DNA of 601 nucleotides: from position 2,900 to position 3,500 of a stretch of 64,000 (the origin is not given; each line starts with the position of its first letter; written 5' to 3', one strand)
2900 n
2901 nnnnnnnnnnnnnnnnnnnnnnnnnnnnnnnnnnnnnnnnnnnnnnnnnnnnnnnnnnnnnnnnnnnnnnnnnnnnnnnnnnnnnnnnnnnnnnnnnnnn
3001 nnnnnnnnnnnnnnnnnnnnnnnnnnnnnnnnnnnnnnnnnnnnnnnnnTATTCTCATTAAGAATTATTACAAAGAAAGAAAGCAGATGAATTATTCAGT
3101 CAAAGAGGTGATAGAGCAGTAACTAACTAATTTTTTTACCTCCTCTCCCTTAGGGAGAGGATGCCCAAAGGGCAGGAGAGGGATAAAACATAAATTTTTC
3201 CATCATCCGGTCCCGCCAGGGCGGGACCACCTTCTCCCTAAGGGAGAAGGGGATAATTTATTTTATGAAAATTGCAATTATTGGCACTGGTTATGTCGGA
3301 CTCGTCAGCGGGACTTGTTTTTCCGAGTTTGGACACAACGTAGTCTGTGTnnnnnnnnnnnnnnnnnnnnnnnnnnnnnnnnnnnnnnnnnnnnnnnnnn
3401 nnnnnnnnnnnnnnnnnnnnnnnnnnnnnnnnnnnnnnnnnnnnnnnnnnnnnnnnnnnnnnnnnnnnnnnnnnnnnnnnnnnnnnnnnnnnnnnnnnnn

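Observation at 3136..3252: Composite palindromic element of about 110-120 bp present in two inverted copies (3136-3252 and 43024-43132)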

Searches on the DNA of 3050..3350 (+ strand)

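Call 12: search_rna_families(source=window, start=3050, end=3350, threshold=evalue, max_evalue=10)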
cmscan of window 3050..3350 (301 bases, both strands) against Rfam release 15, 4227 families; matches with E-value up to 10: 10.
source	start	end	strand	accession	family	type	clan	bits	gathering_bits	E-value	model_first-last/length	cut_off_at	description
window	3119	3230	-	RF00062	HgcC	Gene;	-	24.3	50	0.00085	1-130/130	no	HgcC family RNA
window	3146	3245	-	RF00891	mir-671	Gene; miRNA;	-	24.2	65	0.054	1-84/84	no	mir-671 microRNA precursor family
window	3124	3174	-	RF00736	mir-320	Gene; miRNA;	-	22.3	55.5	0.0075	1-76/76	no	mir-320 microRNA precursor family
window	3122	3280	-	RF03922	MIR2119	Gene; miRNA;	-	17.8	73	9.6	1-188/188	no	MIR2119 microRNA precursor family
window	3095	3180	-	RF00519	suhB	Gene; sRNA;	CL00108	16.6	41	0.42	1-77/77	no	Makes More Granules Regulator RNA (mmgR)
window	3139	3254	-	RF03882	mir-4889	Gene; miRNA;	-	16.6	90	1.5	1-84/84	no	mir-4889 microRNA precursor family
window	3127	3193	-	RF03872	MIR6426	Gene; miRNA;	-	15.4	96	2.5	1-84/84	no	MIR6426 microRNA precursor family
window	3134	3184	-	RF03520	mir-3059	Gene; miRNA;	-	14.1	88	4.8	1-59/59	no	mir-3059 microRNA precursor family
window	3134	3207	+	RF02132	HOXB13-AS1_1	Gene; lncRNA;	-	12.9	60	1.5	1-136/136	no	HOXB13 antisense RNA 1 conserved region 1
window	3075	3187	+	RF02193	TCL6_3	Gene; lncRNA;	-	10.9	40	4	1-139/139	no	T-cell leukemia/lymphoma 6 conserved region 3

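Call 34: search_dna_similar(query=window:3130-3262:+, collection=ecoli_genomes, mode=distant, max_evalue=10, max_rows=10)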
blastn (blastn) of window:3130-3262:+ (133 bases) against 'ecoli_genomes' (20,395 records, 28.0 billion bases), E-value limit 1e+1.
No match.
